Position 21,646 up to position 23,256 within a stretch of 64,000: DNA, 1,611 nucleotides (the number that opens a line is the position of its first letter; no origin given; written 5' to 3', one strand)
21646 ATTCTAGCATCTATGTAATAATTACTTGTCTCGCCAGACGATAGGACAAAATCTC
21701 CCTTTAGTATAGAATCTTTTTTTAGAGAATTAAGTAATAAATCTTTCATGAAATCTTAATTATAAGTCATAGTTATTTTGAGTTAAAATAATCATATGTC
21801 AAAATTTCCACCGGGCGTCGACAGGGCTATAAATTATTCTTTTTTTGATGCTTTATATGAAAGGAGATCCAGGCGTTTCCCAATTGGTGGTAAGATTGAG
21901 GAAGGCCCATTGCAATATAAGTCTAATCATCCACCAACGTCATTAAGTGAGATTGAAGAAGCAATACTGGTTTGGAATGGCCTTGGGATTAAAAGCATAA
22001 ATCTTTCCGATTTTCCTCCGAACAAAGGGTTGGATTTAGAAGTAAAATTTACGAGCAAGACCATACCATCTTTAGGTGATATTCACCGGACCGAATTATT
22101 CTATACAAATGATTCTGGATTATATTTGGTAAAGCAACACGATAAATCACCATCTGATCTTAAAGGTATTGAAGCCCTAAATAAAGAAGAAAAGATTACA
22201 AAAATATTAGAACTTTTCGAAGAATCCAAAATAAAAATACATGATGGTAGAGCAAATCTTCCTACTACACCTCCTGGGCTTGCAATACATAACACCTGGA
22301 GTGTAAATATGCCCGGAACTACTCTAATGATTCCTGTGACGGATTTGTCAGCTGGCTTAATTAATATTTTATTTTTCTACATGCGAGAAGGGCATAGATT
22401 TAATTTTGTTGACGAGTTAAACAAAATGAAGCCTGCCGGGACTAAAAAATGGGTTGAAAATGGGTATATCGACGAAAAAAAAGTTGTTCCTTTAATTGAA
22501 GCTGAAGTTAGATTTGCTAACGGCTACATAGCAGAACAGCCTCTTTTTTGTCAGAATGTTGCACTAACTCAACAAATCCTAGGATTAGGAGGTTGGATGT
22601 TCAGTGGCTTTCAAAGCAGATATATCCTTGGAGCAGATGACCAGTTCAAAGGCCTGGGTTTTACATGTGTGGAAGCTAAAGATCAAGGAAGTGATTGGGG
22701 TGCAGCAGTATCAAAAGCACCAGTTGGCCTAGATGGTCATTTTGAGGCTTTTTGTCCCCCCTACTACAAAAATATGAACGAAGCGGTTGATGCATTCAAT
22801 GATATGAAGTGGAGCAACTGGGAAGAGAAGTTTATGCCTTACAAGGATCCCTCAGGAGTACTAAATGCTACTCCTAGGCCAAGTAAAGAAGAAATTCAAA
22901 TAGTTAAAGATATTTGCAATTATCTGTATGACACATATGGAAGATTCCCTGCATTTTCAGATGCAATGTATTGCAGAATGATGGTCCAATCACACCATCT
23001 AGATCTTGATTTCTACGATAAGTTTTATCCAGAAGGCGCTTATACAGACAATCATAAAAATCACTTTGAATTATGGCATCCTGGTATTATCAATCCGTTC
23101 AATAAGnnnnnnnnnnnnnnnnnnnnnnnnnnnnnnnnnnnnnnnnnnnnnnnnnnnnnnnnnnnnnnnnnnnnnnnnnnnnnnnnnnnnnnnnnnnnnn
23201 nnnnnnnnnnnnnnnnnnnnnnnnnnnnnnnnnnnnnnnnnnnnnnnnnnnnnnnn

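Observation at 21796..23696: Translationally coupled pair: long nitroreductase/SagB-like protein plus RDD membrane protein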

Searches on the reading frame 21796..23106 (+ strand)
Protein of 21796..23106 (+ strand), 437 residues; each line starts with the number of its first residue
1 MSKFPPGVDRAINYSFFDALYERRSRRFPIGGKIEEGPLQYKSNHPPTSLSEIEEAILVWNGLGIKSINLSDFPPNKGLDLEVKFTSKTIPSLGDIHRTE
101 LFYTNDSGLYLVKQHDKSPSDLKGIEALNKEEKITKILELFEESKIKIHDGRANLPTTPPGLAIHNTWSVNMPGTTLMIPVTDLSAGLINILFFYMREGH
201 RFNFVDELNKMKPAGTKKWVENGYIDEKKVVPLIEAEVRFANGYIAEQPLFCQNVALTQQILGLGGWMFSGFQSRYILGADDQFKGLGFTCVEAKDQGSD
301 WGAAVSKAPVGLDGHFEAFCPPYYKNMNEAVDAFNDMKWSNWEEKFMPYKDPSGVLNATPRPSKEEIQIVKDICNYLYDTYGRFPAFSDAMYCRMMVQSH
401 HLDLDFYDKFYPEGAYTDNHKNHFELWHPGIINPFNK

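Call 5: search_protein_families(library=pfam, proteins=[window:21796-23106:+], max_evalue=1)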
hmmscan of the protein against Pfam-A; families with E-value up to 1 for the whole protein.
window:21796-23106:+ (437 aa): 0 families

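Call 6: search_protein_families(library=ncbifam, proteins=[window:21796-23106:+], max_evalue=1)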
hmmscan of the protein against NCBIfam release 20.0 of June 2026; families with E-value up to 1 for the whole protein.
window:21796-23106:+ (437 aa): 0 families

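Call 7: find_homologous_proteins(query=window:21796-23106:+, max_evalue=0.001)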
Query window:21796-23106:+ (437 aa): 496 proteins with E <= 0.001 among 4571 candidates; the best 120 are listed.
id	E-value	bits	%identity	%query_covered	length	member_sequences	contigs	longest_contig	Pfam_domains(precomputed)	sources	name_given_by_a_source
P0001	0.0e+0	1036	100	100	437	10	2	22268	-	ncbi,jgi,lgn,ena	-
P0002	8.9e-272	920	87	100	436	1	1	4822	-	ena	-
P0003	1.1e-266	903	86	100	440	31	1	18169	-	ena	-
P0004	5.3e-254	861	80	100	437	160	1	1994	-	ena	-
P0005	1.4e-249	847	80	100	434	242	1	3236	-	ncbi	-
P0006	1.6e-202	692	66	100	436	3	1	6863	-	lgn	-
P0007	1.8e-200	685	66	100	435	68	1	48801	-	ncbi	ncbi:MAG: hypothetical protein ACREOW_04685 [Thermodesulfobacteriota bacterium]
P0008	7.5e-200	683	65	100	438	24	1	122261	-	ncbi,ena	ncbi:hypothetical protein [Candidatus Mycalebacterium sp.]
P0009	1.3e-199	682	65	100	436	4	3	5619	-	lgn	-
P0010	1.5e-199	682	64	100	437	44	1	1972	-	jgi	-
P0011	1.5e-199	682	66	100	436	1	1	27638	-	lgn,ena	-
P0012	1.7e-199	682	66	100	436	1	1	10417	-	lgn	-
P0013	2.0e-199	681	66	100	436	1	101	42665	-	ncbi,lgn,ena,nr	ncbi:MAG TPA: hypothetical protein VLB82_04290 [Thermodesulfobacteriota bacterium]|nr:hypothetical p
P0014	3.7e-199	681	65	100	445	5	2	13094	-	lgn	-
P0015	1.0e-198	679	65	100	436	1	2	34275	-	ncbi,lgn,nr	ncbi:MAG: hypothetical protein GWN11_00220 [Candidatus Dadabacteria bacterium]|nr:hypothetical prote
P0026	5.0e-197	674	63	100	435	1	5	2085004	-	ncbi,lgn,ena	-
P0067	6.7e-160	551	55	97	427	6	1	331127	-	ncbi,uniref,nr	ncbi:hypothetical protein [Desulfofundulus thermocisternus]|uniref:hypothetical protein n=1 Tax=Desu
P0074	2.4e-148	513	51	98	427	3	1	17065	-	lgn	-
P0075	6.5e-146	505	52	97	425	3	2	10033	-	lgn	-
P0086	1.2e-127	445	47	99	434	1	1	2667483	-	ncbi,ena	-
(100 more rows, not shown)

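Call 8: search_solved_structures(query=window:21796-23106:+, max_evalue=10, show_alignments=2)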
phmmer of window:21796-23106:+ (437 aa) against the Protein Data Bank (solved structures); distinct sequences matched with E-value up to 10: 0.

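Call 10: find_encoding_contigs(protein=P0067, flank=6000, max_places=3)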
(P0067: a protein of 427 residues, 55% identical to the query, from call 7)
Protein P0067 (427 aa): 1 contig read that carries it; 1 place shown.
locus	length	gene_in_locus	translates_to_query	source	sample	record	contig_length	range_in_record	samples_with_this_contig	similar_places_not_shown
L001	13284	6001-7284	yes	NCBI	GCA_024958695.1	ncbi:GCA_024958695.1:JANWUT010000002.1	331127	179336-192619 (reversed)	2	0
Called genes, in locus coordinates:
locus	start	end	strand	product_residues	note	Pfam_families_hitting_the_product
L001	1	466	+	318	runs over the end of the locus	-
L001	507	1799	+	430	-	PF06808:DctM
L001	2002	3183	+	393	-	PF22691:Thiolase_C_1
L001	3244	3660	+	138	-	PF12172:zf-ChsH2, PF01796:OB_ChsH2_C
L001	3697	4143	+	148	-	PF01575:MaoC_dehydratas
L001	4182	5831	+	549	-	PF00501:AMP-binding, PF13193:AMP-binding_C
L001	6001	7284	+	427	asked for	-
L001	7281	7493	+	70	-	-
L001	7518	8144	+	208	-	PF23023:Anti-Pycsar_Apyc1 (faint), PF00753:Lactamase_B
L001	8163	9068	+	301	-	PF00561:Abhydrolase_1, PF12146:Hydrolase_4, PF12697:Abhydrolase_6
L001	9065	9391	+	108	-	PF28096:CC_Se_fam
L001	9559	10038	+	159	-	-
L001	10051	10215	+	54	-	-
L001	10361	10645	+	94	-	PF02293:AmiS_UreI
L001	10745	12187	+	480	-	PF11794:HpaB_N, PF03241:HpaB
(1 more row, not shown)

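Call 12: find_encoding_contigs(protein=P0026, flank=6000, max_places=3)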
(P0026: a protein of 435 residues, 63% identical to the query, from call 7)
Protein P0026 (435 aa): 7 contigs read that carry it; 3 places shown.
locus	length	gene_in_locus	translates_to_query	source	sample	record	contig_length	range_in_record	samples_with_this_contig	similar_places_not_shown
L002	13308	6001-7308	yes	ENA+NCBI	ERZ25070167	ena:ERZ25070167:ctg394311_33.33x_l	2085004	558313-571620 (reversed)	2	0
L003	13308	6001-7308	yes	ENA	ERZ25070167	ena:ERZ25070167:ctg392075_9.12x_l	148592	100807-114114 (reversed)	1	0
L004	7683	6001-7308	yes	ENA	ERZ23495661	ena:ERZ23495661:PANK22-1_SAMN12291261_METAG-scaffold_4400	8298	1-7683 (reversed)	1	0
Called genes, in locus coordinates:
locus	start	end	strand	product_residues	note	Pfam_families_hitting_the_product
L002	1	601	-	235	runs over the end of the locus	PF20565:DUF6775, PF22529:DUF7001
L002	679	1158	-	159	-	PF14588:YjgF_endoribonc, PF01042:Ribonuc_L-PSP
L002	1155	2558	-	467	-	PF00089:Trypsin, PF13365:Trypsin_2, PF00595:PDZ, PF13180:PDZ_2, PF17820:PDZ_6, PF00595:PDZ, PF13180:PDZ_2, PF17820:PDZ_6, +1 more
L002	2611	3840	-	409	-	PF01494:FAD_binding_3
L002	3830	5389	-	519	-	PF00501:AMP-binding, PF13193:AMP-binding_C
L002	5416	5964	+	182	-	PF01327:Pep_deformylase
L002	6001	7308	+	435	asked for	-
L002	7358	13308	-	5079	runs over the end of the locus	PF01108:Tissue_fac (faint), PF25059:FN3_DSCAM-DSCAML_C (faint), PF00041:fn3, PF12733:Cadherin-like, PF05345:He_PIG (weak), PF12733:Cadherin-like, PF00041:fn3, PF03160:Calx-beta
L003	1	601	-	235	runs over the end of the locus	PF20565:DUF6775, PF22529:DUF7001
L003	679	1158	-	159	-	PF14588:YjgF_endoribonc, PF01042:Ribonuc_L-PSP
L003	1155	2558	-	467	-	PF00089:Trypsin, PF13365:Trypsin_2, PF00595:PDZ, PF13180:PDZ_2, PF17820:PDZ_6, PF00595:PDZ, PF13180:PDZ_2, PF17820:PDZ_6, +1 more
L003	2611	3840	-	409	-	PF01494:FAD_binding_3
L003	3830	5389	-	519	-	PF00501:AMP-binding, PF13193:AMP-binding_C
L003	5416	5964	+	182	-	PF01327:Pep_deformylase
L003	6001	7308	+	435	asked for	-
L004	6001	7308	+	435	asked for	-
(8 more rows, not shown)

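Call 13: find_encoding_contigs(protein=P0086, flank=6000, max_places=3)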
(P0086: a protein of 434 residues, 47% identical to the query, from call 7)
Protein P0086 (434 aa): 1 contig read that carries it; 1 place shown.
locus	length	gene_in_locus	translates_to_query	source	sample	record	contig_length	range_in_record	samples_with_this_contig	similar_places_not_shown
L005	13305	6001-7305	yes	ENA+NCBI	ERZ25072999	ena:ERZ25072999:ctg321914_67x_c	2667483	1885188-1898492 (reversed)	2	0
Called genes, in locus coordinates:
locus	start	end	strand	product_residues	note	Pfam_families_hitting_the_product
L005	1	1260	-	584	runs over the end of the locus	-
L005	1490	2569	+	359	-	PF04055:Radical_SAM, PF19288:CofH_C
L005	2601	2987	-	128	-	-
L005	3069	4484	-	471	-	PF20245:DUF6600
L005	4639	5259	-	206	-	PF01081:Aldolase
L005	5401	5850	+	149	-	PF01475:FUR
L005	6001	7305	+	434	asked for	-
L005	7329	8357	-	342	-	PF08240:ADH_N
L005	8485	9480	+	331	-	PF07885:Ion_trans_2, PF02254:TrkA_N, PF02080:TrkA_C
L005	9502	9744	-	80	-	-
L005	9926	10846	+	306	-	PF00582:Usp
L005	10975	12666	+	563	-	PF01645:Glu_synthase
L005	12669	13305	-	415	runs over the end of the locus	PF00155:Aminotran_1_2, PF00266:Aminotran_5, PF01041:DegT_DnrJ_EryC1, PF01212:Beta_elim_lyase (weak), PF01053:Cys_Met_Meta_PP (weak)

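Call 14: find_encoding_contigs(protein=P0003, flank=5000, max_places=3)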
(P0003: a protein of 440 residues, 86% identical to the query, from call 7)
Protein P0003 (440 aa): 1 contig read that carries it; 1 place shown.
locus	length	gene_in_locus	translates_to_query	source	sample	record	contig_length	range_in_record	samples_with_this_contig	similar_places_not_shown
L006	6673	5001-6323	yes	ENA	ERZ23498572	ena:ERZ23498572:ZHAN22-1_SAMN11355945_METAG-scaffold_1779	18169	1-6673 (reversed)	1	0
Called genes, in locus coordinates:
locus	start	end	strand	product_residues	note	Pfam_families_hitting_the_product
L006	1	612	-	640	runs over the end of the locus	PF07719:TPR_2 (faint), PF13174:TPR_6 (faint), PF14559:TPR_19 (faint), PF01464:SLT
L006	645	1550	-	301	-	PF00528:BPD_transp_1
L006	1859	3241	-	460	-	PF00206:Lyase_1, PF14698:ASL_C2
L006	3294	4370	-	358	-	PF21088:MS_channel_1st, PF00924:MS_channel_2nd, PF21082:MS_channel_3rd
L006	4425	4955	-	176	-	-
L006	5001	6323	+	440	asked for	-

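Call 15: find_encoding_contigs(protein=P0008, flank=5000, max_places=3)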
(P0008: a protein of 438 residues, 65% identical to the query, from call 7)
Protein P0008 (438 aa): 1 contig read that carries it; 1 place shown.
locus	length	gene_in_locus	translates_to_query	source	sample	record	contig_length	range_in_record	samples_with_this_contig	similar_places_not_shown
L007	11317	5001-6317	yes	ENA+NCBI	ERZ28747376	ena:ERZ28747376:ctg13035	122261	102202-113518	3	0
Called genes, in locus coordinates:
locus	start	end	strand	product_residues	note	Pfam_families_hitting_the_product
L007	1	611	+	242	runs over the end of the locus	PF01281:Ribosomal_L9_N, PF03948:Ribosomal_L9_C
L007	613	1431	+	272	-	PF01946:Thi4, PF00890:FAD_binding_2 (faint), PF01266:DAO (faint), PF03486:HI0933_like (weak), PF07992:Pyr_redox_2 (weak), PF12831:FAD_oxidored (weak), PF13450:NAD_binding_8 (weak)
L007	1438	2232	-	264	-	PF20565:DUF6775, PF22529:DUF7001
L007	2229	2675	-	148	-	PF14588:YjgF_endoribonc, PF01042:Ribonuc_L-PSP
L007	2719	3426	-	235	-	PF13489:Methyltransf_23, PF01209:Ubie_methyltran (weak), PF13847:Methyltransf_31, PF08241:Methyltransf_11, PF08242:Methyltransf_12, PF13649:Methyltransf_25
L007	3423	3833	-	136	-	PF13193:AMP-binding_C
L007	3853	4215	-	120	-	PF00501:AMP-binding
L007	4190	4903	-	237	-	PF00501:AMP-binding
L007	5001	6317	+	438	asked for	-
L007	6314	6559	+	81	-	-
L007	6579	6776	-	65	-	-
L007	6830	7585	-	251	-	PF14511:RE_EcoO109I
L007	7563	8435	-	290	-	PF01170:UPF0020 (faint), PF01555:N6_N4_Mtase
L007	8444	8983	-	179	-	-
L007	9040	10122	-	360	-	PF27529:AMPT (weak), PF05343:Peptidase_M42, PF01546:Peptidase_M20, PF02127:Peptidase_M18 (faint)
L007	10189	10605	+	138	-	PF01894:YjbQ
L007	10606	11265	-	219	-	PF03807:F420_oxidored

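Call 16: find_encoding_contigs(protein=P0007, flank=5000, max_places=3)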
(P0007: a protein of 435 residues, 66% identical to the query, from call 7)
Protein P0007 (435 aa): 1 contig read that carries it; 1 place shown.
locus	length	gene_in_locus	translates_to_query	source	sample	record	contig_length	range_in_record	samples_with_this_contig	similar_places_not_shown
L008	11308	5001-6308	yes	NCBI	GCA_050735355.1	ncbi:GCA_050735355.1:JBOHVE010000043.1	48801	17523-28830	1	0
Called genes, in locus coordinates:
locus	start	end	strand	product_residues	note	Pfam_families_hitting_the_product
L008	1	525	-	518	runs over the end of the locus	PF03853:YjeF_N, PF01256:Carb_kinase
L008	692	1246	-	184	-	PF00156:Pribosyltran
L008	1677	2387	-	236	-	-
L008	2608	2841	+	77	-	-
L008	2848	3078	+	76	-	-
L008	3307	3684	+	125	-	PF04430:DUF498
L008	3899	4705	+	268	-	PF03372:Exo_endo_phos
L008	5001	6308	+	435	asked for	-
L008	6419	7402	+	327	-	PF00389:2-Hacid_dh, PF02826:2-Hacid_dh_C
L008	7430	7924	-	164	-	-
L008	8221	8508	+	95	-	PF00708:Acylphosphatase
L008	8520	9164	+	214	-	PF00753:Lactamase_B, PF23023:Anti-Pycsar_Apyc1 (weak)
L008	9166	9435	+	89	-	PF04977:DivIC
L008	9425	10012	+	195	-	-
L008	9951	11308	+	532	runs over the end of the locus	PF01590:GAF (weak), PF13185:GAF_2 (faint), PF00990:GGDEF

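Call 21: find_related_loci(query=A1, collection=genome_contigs, flank=5000)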
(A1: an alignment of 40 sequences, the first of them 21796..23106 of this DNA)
Query A1 (437 aa) in genome_contigs; peptide patterns used: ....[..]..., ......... (x = any residue, [..] = any of these).
584 stretches matched a pattern; 547 encode a relative of the query (tblastn E <= 1e-3); the best 80 are kept; 80 distinct loci.
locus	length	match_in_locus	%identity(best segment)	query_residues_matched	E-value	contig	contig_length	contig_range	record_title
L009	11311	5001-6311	86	1-437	0e+0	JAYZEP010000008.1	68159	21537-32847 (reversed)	MAG: Thermodesulfobacteriota bacterium isolate XB_MAG145 DB_MAG145_0008, whole genome shotgun sequence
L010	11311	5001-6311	81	1-437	0e+0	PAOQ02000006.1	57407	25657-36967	MAG: bacterium isolate SAT211 MHASMcontig_931748, whole genome shotgun sequence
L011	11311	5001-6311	81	1-437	0e+0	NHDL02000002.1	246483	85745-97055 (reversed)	MAG: Deltaproteobacteria bacterium TMED58 46436, whole genome shotgun sequence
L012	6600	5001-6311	81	1-437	0e+0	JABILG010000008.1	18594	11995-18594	MAG: bacterium isolate SI054_bin67 k141_127895, whole genome shotgun sequence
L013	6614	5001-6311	81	1-437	0e+0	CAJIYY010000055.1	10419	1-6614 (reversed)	MAG: Candidatus Dadabacteria bacterium UBA1144 isolate FRAM18_bin347 genome assembly, contig: FRAM18_bin347-55, whole ge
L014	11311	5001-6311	81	1-437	0e+0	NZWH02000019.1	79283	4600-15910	MAG: bacterium isolate NAT510 81745, whole genome shotgun sequence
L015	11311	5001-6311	80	1-437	0e+0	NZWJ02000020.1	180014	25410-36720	MAG: bacterium isolate NAT509 76412, whole genome shotgun sequence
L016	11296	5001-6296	81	1-435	0e+0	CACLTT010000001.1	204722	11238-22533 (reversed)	uncultured Candidatus Hydrogenedens sp. isolate AG-470-J09 genome assembly, contig: AG-470-J09_AG-470-J09_NODE_1, whole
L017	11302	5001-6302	81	1-437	0e+0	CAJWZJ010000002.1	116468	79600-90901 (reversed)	TPA_asm: uncultured bacterium isolate ERR599130_bin.109_MetaBAT_v2.12.1_MAG genome assembly, contig: NODE_43_length_1164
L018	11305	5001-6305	81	1-437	0e+0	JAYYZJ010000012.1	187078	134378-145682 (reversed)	MAG: Thermodesulfobacteriota bacterium isolate XB_MAG1157 DB_MAG1157_0012, whole genome shotgun sequence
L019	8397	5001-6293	80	1-434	0e+0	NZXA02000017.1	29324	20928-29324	MAG: bacterium isolate NAT430 38164, whole genome shotgun sequence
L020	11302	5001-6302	80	1-437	0e+0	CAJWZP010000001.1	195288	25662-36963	TPA_asm: uncultured bacterium isolate ERR599139_bin.32_MetaBAT_v2.12.1_MAG genome assembly, contig: NODE_13_length_19528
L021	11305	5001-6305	81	1-437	0e+0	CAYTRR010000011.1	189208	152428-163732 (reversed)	MAG TPA_asm: uncultured Spirochaetales bacterium isolate SRP092796_co1_466 genome assembly, contig: k141_6361879, whole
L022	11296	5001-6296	79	1-435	0e+0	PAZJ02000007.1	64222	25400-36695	MAG: bacterium isolate SP78 67060, whole genome shotgun sequence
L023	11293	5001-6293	80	1-434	0e+0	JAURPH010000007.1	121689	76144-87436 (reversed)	MAG: Thermodesulfobacteriota bacterium isolate SFB_South_Co_19 k141_1153988, whole genome shotgun sequence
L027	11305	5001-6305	66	1-437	0e+0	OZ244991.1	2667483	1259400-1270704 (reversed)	MAG: Thermodesulfobacteriota bacterium isolate 77748b03-fe7e-4f50-8619-3c6866420abe genome assembly, chromosome: 1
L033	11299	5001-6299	65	1-435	0e+0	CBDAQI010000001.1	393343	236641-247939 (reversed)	MAG: Thermodesulfobacteriota bacterium isolate 274520fc-c05b-446e-8c5d-ef4d51f8906c genome assembly, contig: contig_1, w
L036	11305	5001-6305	65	1-437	0e+0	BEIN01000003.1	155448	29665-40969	Bacterium HR37 DNA, contig: NODE_45_3, isolate: HRbin37, whole genome shotgun sequence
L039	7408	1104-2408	64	1-437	0e+0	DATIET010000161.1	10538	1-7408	MAG TPA_asm: Thermodesulfobacteriota bacterium isolate SMAG_U16376 k141_213258, whole genome shotgun sequence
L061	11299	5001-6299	64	1-435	0e+0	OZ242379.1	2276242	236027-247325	MAG: Thermodesulfobacteriota bacterium isolate 9d136334-0537-4e9a-b9f8-abb272cb9b29 genome assembly, chromosome: 1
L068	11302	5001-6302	64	1-436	0e+0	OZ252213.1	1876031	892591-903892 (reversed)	MAG: Thermodesulfobacteriota bacterium isolate fe9b5591-7b88-4e57-ab13-ddad5861585a genome assembly, chromosome: 1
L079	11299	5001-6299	65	1-435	0e+0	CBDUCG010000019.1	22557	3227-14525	MAG TPA_asm: uncultured bacterium isolate ERR2431957_concoct_61 genome assembly, contig: ERZ23878503.389, whole genome s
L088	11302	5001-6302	63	1-436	0e+0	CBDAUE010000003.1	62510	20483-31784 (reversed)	MAG: Thermodesulfobacteriota bacterium isolate 3b7ad66a-591f-4caa-977a-c8e0f9f69ad4 genome assembly, contig: contig_3, w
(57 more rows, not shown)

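Call 25: predict_structure(alignment_id=A1)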
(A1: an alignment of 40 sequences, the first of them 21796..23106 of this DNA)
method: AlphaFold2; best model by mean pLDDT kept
length: 437 residues; sequences in the alignment: 40
mean_pLDDT: 86.2   pTM: 0.88
mean pLDDT of the five models: 86.2, 86.0, 85.4, 82.9, 75.7
residues with pLDDT >= 90: 249; 70-90: 133; 50-70: 41; < 50: 14
segments of 3 or more residues with pLDDT < 50: 67-76
pLDDT, mean of each block of 10 residues (from residue 1): 85 92 92 92 95 94 63 51 56 64 97 79 78 90 94 89 85 96 90 87 92 94 93 87 78 94 94 86 92 77 74 95 97 89 69 77 92 96 90 93 96 93 94 84
secondary structure, 60 per line:
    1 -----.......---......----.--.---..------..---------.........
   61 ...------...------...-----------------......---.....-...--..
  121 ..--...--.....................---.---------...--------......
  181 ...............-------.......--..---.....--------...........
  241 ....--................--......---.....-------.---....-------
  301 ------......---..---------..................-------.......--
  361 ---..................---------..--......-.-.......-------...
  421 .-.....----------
elements in order: H6-12 H16-21 H52-63 E99-104 E108-112 H119-122 H130-144 E145-150 E175-183 H184-195 E203-206 H217-221 E230-232 H233-244 H247-262 E265-270 H274-278 E290-293 E307-312 H327-344 H352-358 H364-381 E395-400 H404-410 H418-421 H423-427
